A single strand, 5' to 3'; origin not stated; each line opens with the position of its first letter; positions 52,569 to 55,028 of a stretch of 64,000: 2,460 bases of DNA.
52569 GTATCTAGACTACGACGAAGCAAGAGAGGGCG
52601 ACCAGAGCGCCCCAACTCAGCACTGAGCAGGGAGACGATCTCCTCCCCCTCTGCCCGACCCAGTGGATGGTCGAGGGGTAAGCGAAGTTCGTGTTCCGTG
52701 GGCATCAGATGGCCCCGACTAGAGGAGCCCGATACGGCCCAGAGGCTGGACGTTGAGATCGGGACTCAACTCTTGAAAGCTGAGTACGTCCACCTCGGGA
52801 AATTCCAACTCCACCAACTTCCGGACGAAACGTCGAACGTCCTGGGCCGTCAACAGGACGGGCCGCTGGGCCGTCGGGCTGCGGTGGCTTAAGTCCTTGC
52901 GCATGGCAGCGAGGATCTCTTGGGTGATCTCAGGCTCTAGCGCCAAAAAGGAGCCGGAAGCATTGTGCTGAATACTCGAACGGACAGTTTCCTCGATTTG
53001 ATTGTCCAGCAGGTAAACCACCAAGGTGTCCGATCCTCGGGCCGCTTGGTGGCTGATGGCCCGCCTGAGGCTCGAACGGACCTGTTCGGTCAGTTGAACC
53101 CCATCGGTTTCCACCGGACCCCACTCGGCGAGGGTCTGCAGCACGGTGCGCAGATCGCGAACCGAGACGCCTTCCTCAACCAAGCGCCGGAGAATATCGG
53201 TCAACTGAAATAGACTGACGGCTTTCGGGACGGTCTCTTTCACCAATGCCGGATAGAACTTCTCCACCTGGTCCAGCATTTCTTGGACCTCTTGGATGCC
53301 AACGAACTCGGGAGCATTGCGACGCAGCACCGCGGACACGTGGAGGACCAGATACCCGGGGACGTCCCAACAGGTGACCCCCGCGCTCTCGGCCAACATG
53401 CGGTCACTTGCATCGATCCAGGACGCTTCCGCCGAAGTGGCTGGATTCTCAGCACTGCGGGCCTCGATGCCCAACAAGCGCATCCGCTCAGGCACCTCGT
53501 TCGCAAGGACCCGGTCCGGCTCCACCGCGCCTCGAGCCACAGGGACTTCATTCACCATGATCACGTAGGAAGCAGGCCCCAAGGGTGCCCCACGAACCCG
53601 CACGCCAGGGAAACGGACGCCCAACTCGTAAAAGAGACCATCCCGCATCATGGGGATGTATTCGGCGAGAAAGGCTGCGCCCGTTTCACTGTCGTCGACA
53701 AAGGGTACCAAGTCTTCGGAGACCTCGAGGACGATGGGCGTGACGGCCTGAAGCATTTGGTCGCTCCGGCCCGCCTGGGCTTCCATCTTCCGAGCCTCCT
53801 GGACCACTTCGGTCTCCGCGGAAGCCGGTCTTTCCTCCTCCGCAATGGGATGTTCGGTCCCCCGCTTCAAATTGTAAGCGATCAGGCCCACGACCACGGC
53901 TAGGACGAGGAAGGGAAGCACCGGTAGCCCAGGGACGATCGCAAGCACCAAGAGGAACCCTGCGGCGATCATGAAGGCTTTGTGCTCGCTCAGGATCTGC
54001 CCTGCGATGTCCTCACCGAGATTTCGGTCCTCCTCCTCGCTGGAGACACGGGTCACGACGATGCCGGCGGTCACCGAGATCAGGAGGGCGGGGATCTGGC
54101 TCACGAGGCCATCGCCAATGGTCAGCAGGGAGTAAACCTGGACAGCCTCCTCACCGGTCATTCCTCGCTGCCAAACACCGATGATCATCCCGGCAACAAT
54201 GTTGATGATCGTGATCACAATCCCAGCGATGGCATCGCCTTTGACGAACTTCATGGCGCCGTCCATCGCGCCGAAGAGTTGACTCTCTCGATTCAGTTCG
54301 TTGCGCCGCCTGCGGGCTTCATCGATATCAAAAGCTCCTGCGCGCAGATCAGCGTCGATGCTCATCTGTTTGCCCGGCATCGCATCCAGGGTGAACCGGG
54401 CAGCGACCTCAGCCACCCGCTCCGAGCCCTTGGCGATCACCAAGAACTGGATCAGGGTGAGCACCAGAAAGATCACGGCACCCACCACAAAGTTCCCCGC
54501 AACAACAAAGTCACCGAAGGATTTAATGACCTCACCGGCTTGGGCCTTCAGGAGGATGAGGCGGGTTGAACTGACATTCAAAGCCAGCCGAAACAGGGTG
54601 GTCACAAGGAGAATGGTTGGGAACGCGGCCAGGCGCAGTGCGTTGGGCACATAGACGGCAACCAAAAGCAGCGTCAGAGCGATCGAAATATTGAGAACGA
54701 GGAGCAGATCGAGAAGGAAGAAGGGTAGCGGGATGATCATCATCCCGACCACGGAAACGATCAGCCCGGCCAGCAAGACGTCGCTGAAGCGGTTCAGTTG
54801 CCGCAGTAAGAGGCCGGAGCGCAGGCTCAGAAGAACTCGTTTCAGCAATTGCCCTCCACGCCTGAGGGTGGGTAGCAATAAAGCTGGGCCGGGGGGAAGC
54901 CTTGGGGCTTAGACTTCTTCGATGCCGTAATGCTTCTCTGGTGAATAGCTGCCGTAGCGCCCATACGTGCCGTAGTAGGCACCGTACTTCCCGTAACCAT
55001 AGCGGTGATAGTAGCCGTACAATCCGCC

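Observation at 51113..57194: Orphan FlhA/SctV (FHIPEP) export-gate homolog sandwiched between a Wzc-type tyrosine autokinase and a FAD oxidoreductase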

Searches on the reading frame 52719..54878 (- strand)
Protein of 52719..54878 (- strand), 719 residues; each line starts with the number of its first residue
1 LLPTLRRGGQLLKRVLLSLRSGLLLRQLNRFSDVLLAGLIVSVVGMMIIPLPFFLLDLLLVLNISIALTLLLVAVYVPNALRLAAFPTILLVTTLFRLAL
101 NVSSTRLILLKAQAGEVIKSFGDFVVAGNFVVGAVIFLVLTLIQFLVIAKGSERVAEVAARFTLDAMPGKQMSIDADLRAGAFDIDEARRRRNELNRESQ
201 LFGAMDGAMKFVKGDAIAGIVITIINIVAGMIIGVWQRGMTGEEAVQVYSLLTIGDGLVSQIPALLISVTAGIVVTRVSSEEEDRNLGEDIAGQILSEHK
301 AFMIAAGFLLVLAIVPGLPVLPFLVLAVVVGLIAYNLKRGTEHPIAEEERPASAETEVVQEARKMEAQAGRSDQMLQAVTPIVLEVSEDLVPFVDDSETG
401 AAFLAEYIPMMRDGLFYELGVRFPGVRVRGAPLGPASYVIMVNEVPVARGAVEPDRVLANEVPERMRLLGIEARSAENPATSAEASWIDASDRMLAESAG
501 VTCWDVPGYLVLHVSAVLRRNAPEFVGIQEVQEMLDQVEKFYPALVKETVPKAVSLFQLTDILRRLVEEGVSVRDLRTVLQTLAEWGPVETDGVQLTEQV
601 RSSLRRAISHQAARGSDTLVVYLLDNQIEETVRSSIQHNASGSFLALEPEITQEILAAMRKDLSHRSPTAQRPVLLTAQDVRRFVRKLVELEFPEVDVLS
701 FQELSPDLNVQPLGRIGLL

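Call 3: search_protein_families(library=pfam, proteins=[window:52719-54878:-])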
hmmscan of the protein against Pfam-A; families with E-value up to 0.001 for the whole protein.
window:52719-54878:- (719 aa): 1 family
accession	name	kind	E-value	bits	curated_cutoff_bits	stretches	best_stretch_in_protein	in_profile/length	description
PF00771.25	FHIPEP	-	8.8e-238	791.5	29.1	1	43-708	1-656/657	FHIPEP family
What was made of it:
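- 52719..54848 (-): sctV: type III secretion export-gate protein (FHIPEP family), 709 aa from a TTG start. The longest ORF extends to 54878. PF00771 at 791 bits over the full profile (call 3).
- Checked: 52719-54878: FHIPEP, PF00771, 791 bits, profile positions 1-656 of 657 (call 3).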

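Call 8: find_related_loci(query=window:52719-54878:-, collection=genome_contigs, flank=10000)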
Query window:52719-54878:- (719 aa) in genome_contigs; peptide patterns used: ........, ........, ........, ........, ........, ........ (x = any residue, [..] = any of these).
600 stretches matched a pattern (row limit reached: there are more); 600 encode a relative of the query (tblastn E <= 1e-3); the best 80 are kept; 80 distinct loci.
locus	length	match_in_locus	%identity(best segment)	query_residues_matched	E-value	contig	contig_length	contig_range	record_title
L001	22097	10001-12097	59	28-718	0e+0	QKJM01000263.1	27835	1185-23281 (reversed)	MAG: Archangium sp. isolate SZUA-606 scaffold_3745, whole genome shotgun sequence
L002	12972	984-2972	56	45-716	0e+0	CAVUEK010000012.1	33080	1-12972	MAG: uncultured delta proteobacterium isolate MFD04944.bin.3.210 genome assembly, contig: contig_49200, whole genome sho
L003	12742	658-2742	48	25-716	0e+0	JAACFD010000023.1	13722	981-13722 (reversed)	MAG: Chlamydiales bacterium isolate bin.18 scaffold_2765, whole genome shotgun sequence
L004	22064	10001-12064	46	30-716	0e+0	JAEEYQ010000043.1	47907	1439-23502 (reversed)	MAG: Lentisphaeria bacterium isolate Tb.RUG.64 k141_6420690_flag=1_multi=15.1140_len=47907, whole genome shotgun sequenc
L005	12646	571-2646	52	19-716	0e+0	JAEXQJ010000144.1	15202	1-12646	MAG: Proteobacteria bacterium isolate OH_HBrB_216 k127_1840862, whole genome shotgun sequence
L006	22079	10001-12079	46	24-718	0e+0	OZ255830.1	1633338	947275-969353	MAG: Alphaproteobacteria bacterium isolate efcd4779-ec1b-4db1-9cd4-90ea4d8595b9 genome assembly, chromosome: 1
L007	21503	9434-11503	50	25-718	0e+0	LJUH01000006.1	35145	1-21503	MAG: Chlamydiae bacterium SM23_39 WORSMTZ_1317, whole genome shotgun sequence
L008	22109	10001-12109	44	5-718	0e+0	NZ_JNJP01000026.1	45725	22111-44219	Bilophila wadsworthia ATCC 49260 T370DRAFT_scaffold00025.25_C, whole genome shotgun sequence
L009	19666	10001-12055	44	27-718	0e+0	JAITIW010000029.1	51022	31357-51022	MAG: Puniceicoccales bacterium isolate Pcl387_bin136 k119_1798375, whole genome shotgun sequence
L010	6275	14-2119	46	20-716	0e+0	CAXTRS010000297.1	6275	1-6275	MAG TPA_asm: uncultured Chthoniobacterales bacterium isolate public_SRR14721930_metawrap_bin.1 genome assembly, contig:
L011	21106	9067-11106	45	29-716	0e+0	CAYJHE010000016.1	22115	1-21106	MAG TPA_asm: uncultured Desulfovibrionaceae bacterium isolate ERP123703_co1_80 genome assembly, contig: NODE_2423_length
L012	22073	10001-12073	45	25-718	0e+0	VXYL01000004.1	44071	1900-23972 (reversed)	MAG: Gammaproteobacteria bacterium isolate SB0670_bin_10 NODE_489_length_44071_cov_13.184456, whole genome shotgun seque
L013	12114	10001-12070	44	24-718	0e+0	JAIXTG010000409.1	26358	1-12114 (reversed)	MAG: Oxalobacteraceae bacterium isolate C8_MAG_00032 pond_C8_MAG_00032_000000000027, whole genome shotgun sequence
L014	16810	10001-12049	44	32-718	0e+0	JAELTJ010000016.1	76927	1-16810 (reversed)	Achromobacter sp. ASV32 NODE_16_length_76927_cov_15.440143, whole genome shotgun sequence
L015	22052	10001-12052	46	32-718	1e-178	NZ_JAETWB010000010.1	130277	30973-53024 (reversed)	Belnapia arida strain T18 NODE_10_length_130277_cov_239.313817, whole genome shotgun sequence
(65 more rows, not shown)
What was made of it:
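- Closest known: Scattered T3SS of Chlamydiales. Same: Chlamydial SctV is the closest non-Myxococcota relative (48% identity, call 8).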

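Call 9: search_protein_families(library=ncbifam, proteins=[window:52719-54878:-])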
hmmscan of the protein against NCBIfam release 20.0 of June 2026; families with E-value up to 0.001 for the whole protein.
window:52719-54878:- (719 aa): 5 families
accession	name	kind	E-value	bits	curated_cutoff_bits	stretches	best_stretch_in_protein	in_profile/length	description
TIGR01399.1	hrcV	equivalog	1.6e-248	826.6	692.25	1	32-716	3-677/677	type III secretion system export apparatus subunit SctV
TIGR01398.1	FlhA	equivalog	3.6e-204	679.9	772.1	1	32-716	2-678/678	flagellar biosynthesis protein FlhA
NF011865.0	PRK15337.1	equivalog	5.3e-201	669.5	800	1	24-713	5-683/686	EscV/YscV/HrcV family type III secretion system export apparatus protein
NF009363.0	PRK12720.1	equivalog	2e-191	637.9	993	1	27-718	12-673/683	EscV/YscV/HrcV family type III secretion system export apparatus protein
NF004571.0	PRK05910.1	equivalog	1.6e-81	274.6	670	2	41-361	17-328/584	type III secretion system protein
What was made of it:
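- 52719..54848 (-): TIGR01399 SctV at 827 bits, above the 692 cutoff; the FlhA model scores below its cutoff (call 9).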

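Call 13: find_homologous_proteins(query=window:52719-54878:-, max_evalue=1e-50)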
Query window:52719-54878:- (719 aa): 8000 proteins with E <= 1e-50 among 8000 candidates; the best 120 are listed.
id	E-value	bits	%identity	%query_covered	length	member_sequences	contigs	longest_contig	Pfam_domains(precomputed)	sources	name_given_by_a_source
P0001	0.0e+0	1491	100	99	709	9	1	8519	PF00771.26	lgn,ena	-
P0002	0.0e+0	1354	90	99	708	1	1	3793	PF00771.26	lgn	-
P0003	0.0e+0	1190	79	98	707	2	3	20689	PF00771.26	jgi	jgi:type III secretion protein V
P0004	0.0e+0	1187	78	98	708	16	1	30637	PF00771.26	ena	-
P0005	0.0e+0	1187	78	98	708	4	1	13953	PF00771.26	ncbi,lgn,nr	ncbi:MAG: type III secretion system export apparatus subunit SctV [Myxococcota bacterium]|nr:type II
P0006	2.0e-294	996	66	98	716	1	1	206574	PF00771.26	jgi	jgi:type III secretion protein V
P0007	2.3e-294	996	66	97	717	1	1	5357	PF00771.26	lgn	-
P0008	3.1e-294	996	65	97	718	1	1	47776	PF00771.26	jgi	jgi:type III secretion protein V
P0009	4.6e-294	995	66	97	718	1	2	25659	PF00771.26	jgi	jgi:type III secretion protein V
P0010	1.3e-293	994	66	91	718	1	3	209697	PF00771.26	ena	-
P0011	1.6e-293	993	65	91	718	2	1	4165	PF00771.26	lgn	-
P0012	2.0e-293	993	65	97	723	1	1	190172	PF00771.26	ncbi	-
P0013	2.0e-293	993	65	97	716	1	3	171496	PF00771.26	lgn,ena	-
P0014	7.2e-293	991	66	98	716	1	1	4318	PF00771.26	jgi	jgi:type III secretion protein V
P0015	9.8e-293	991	65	98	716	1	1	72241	PF00771.26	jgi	jgi:type III secretion protein V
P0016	1.1e-292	991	65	98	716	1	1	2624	PF00771.26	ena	-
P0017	1.3e-292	990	66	98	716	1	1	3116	PF00771.26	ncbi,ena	-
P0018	1.6e-292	990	65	98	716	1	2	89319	PF00771.26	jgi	-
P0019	2.1e-292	990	65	98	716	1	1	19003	PF00771.26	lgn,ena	-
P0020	2.2e-292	990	65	98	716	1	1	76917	PF00771.26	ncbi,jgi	jgi:type III secretion protein V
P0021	4.4e-292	989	65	98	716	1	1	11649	PF00771.26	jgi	jgi:type III secretion protein V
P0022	5.2e-292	988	65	97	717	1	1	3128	PF00771.26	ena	-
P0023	6.4e-292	988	65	97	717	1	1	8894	PF00771.26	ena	-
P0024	8.5e-292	988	66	98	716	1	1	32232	PF00771.26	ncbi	-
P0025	1.0e-291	987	65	97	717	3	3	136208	PF00771.26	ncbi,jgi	jgi:type III secretion protein V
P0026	1.0e-291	987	66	98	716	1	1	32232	PF00771.26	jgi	jgi:type III secretion protein V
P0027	1.3e-291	987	65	98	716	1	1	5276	PF00771.26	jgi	-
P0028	1.5e-291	987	65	98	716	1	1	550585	PF00771.26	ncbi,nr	ncbi:MAG: type III secretion system export apparatus subunit SctV [Deltaproteobacteria bacterium]|nr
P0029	2.7e-291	986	65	98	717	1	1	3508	PF00771.26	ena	-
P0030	3.8e-291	986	64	98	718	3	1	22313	PF00771.26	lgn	-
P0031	5.9e-291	985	65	98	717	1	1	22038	PF00771.26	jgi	jgi:type III secretion protein V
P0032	6.1e-291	985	65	98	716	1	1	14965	PF00771.26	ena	-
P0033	9.3e-291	984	65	98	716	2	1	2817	PF00771.26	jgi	-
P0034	9.4e-291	984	65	98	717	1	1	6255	PF00771.26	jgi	jgi:type III secretion protein V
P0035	9.8e-291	984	64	98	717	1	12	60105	PF00771.26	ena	-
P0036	1.4e-290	984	65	98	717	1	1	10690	PF00771.26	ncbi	-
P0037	1.6e-290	983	65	98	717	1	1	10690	PF00771.26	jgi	jgi:type III secretion protein V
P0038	2.1e-290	983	65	99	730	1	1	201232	PF00771.26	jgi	jgi:type III secretion protein V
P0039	3.7e-290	982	66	97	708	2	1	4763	PF00771.26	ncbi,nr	ncbi:MAG: FHIPEP family type III secretion protein [Deltaproteobacteria bacterium]|nr:FHIPEP family 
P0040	3.8e-290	982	64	97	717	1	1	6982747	PF00771.26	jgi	jgi:type III secretion protein V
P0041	4.0e-290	982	65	98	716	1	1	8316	PF00771.26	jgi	jgi:type III secretion protein V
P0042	4.1e-290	982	64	97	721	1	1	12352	PF00771.26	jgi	jgi:type III secretion protein V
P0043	4.5e-290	982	65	97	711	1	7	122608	PF00771.26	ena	-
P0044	7.2e-290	981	65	98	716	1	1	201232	PF00771.26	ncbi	-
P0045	8.2e-290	981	65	98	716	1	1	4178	PF00771.26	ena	-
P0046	8.7e-290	981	65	98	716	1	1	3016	PF00771.26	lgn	-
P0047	9.5e-290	981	64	97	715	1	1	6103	PF00771.26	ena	-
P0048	1.0e-289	981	64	97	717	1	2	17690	PF00771.26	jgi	jgi:type III secretion protein V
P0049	1.5e-289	980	65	97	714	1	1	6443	PF00771.26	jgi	-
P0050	1.5e-289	980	65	98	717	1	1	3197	PF00771.26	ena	-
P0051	2.9e-289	979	64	97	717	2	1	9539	PF00771.26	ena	-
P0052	3.9e-289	979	64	97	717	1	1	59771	PF00771.26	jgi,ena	-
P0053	4.0e-289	979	64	98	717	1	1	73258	PF00771.26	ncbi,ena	-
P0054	4.8e-289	979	65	98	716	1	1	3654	PF00771.26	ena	-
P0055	5.5e-289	978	65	98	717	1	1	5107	PF00771.26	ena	-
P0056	1.2e-288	977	63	98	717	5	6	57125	PF00771.26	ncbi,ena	-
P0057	1.3e-288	977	64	98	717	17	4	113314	PF00771.26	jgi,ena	-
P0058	1.4e-288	977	63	98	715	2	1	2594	PF00771.26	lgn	-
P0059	2.9e-288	976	65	98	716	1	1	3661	PF00771.26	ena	-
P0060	5.9e-288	975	65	97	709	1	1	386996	PF00771.26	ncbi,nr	ncbi:MAG: type III secretion system export apparatus subunit SctV [Deltaproteobacteria bacterium]|nr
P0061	6.9e-288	975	65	98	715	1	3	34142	PF00771.26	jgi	jgi:type III secretion protein V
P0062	1.0e-287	974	64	97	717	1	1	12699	PF00771.26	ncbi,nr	ncbi:MAG: FHIPEP family type III secretion protein [Deltaproteobacteria bacterium]|nr:FHIPEP family 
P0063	1.2e-287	974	63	98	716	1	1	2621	PF00771.26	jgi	jgi:type III secretion protein V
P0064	1.4e-287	974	65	97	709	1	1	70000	PF00771.26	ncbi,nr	ncbi:MAG: type III secretion system export apparatus subunit SctV [Deltaproteobacteria bacterium]|nr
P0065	1.7e-287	974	64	98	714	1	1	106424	PF00771.26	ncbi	ncbi:MAG: type III secretion system export apparatus subunit SctV [Pseudomonadota bacterium]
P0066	1.7e-287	974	63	98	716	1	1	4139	PF00771.26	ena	-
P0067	2.5e-287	973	65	96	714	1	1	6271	PF00771.26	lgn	-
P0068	3.3e-287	973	64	98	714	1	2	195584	PF00771.26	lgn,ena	-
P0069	4.7e-287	972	64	96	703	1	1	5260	PF00771.26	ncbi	-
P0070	5.7e-287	972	64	98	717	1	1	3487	PF00771.26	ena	-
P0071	6.6e-287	972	64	98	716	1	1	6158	PF00771.26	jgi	jgi:type III secretion protein V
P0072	1.1e-286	971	64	98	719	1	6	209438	PF00771.26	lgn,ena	-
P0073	1.3e-286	971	63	100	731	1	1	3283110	PF00771.26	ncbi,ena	-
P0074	1.7e-286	970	64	98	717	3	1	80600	PF00771.26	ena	-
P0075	2.2e-286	970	64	98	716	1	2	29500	PF00771.26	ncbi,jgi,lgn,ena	jgi:type III secretion protein V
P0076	5.4e-286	969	63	98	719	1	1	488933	PF00771.26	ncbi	ncbi:MAG: type III secretion system export apparatus subunit SctV [Myxococcota bacterium]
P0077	5.7e-286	968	64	98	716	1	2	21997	PF00771.26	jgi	jgi:type III secretion protein V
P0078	6.4e-286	968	64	96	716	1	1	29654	PF00771.26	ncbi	-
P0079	7.1e-286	968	63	98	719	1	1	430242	PF00771.26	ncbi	ncbi:MAG: type III secretion system export apparatus subunit SctV [Deltaproteobacteria bacterium]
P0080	7.4e-286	968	64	96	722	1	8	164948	PF00771.26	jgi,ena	-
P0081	8.9e-286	968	63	98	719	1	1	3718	PF00771.26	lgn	-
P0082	9.0e-286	968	63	98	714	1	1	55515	PF00771.26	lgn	-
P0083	9.6e-286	968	63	98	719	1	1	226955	PF00771.26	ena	-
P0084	1.2e-285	967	63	98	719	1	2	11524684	PF00771.26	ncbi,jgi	ncbi:MAG: type III secretion system export apparatus subunit SctV [Deltaproteobacteria bacterium]|jg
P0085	1.4e-285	967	63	98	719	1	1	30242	PF00771.26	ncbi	-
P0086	1.5e-285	967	63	98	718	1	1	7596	PF00771.26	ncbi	-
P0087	1.7e-285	967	64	96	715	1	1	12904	PF00771.26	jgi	jgi:type III secretion protein V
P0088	2.8e-285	966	63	98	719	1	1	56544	PF00771.26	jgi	jgi:type III secretion protein V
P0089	3.1e-285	966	64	98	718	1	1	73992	PF00771.26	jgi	jgi:type III secretion protein V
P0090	3.3e-285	966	62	98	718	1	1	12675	PF00771.26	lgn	-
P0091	4.0e-285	966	64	96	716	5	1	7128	PF00771.26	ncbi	-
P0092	4.4e-285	966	64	98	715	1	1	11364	PF00771.26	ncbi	-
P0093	6.4e-285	965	63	98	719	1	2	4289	PF00771.26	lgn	-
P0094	6.5e-285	965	64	98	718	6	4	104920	PF00771.26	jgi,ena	jgi:type III secretion protein V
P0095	6.9e-285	965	64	97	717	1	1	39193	PF00771.26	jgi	jgi:type III secretion protein V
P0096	8.4e-285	965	64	96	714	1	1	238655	PF00771.26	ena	-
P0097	9.1e-285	964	65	96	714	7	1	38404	PF00771.26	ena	-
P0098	9.1e-285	964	63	98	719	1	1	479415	PF00771.26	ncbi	ncbi:MAG: type III secretion system export apparatus subunit SctV [Deltaproteobacteria bacterium]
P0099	1.1e-284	964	63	98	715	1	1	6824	PF00771.26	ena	-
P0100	1.1e-284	964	64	98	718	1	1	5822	PF00771.26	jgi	jgi:type III secretion protein V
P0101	1.4e-284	964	64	98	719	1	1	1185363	PF00771.26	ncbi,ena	-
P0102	2.0e-284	963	63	98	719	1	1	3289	PF00771.26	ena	-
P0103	2.2e-284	963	63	98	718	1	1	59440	PF00771.26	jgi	jgi:type III secretion protein V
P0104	4.7e-284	962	63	98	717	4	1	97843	PF00771.26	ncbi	-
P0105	5.7e-284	962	63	98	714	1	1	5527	PF00771.26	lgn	-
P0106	7.3e-284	961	64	96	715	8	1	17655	PF00771.26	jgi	jgi:type III secretion protein V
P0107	8.6e-284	961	64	98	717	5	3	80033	PF00771.26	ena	-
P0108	9.4e-284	961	62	98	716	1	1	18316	PF00771.26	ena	-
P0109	9.5e-284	961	63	98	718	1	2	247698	PF00771.26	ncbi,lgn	-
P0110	1.4e-283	961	64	98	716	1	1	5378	PF00771.26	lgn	-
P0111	1.4e-283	961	63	98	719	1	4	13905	PF00771.26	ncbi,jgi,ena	-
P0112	1.5e-283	960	64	96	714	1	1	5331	PF00771.26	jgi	jgi:type III secretion protein V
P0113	1.9e-283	960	62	98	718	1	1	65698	PF00771.26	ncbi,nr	ncbi:MAG: type III secretion system export apparatus subunit SctV [Deltaproteobacteria bacterium]|nr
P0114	2.4e-283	960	63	98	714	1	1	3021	PF00771.26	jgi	jgi:type III secretion protein V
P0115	2.9e-283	960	63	98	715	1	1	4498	PF00771.26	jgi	jgi:type III secretion protein V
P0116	3.4e-283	959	63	98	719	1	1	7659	PF00771.26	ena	-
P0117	3.8e-283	959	62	98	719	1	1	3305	PF00771.26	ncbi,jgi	jgi:type III secretion protein V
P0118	4.2e-283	959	63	96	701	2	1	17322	PF00771.26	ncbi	ncbi:MAG: type III secretion system export apparatus subunit SctV [Myxococcota bacterium]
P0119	4.7e-283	959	62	98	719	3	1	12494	PF00771.26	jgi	-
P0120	5.6e-283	959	63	97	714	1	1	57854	PF00771.26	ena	-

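Call 14: find_encoding_contigs(protein=P0004, flank=10000, max_places=2)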
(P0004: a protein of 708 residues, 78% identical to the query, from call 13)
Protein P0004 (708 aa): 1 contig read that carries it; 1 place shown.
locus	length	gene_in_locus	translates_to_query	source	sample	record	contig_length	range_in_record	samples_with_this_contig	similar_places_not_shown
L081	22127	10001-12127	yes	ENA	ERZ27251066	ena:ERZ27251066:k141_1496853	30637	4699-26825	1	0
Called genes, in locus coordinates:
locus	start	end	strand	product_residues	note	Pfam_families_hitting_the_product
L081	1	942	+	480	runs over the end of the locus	PF01743:PolyA_pol, PF12627:PolyA_pol_RNAbd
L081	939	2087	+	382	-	-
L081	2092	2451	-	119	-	-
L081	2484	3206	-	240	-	-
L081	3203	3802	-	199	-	PF04542:Sigma70_r2, PF08281:Sigma70_r4_2, PF04545:Sigma70_r4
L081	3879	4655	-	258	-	PF02517:Rce1-like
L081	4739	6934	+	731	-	PF02706:Wzz (weak), PF13807:GNVR, PF13614:AAA_31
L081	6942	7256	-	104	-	PF00462:Glutaredoxin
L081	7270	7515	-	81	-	PF01722:BolA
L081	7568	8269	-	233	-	PF01569:PAP2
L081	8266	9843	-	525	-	PF00890:FAD_binding_2 (faint), PF01134:GIDA (faint), PF01494:FAD_binding_3 (faint), PF03486:HI0933_like (faint), PF13454:NAD_binding_9 (faint), PF07992:Pyr_redox_2 (weak), PF01266:DAO (weak), PF21688:FAD-depend_C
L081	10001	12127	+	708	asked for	PF00771:FHIPEP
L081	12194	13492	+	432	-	PF16697:Yop-YscD_cpl (weak), PF00498:FHA, PF00158:Sigma54_activat, PF14532:Sigma54_activ_2, PF07728:AAA_5, PF25601:AAA_lid_14, PF02954:HTH_8 (weak)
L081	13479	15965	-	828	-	PF11617:Cu-binding_MopE, PF00884:Sulfatase, PF16347:SGSH_C (faint)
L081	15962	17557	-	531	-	-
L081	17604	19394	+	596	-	PF10604:Polyketide_cyc2, PF19363:DUF5939, PF00211:Guanylate_cyc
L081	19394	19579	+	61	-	PF04102:SlyX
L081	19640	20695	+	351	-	PF00180:Iso_dh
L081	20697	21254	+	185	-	PF13302:Acetyltransf_3, PF13420:Acetyltransf_4, PF00583:Acetyltransf_1, PF13508:Acetyltransf_7, PF08445:FR47 (weak)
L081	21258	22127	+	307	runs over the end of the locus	PF00892:EamA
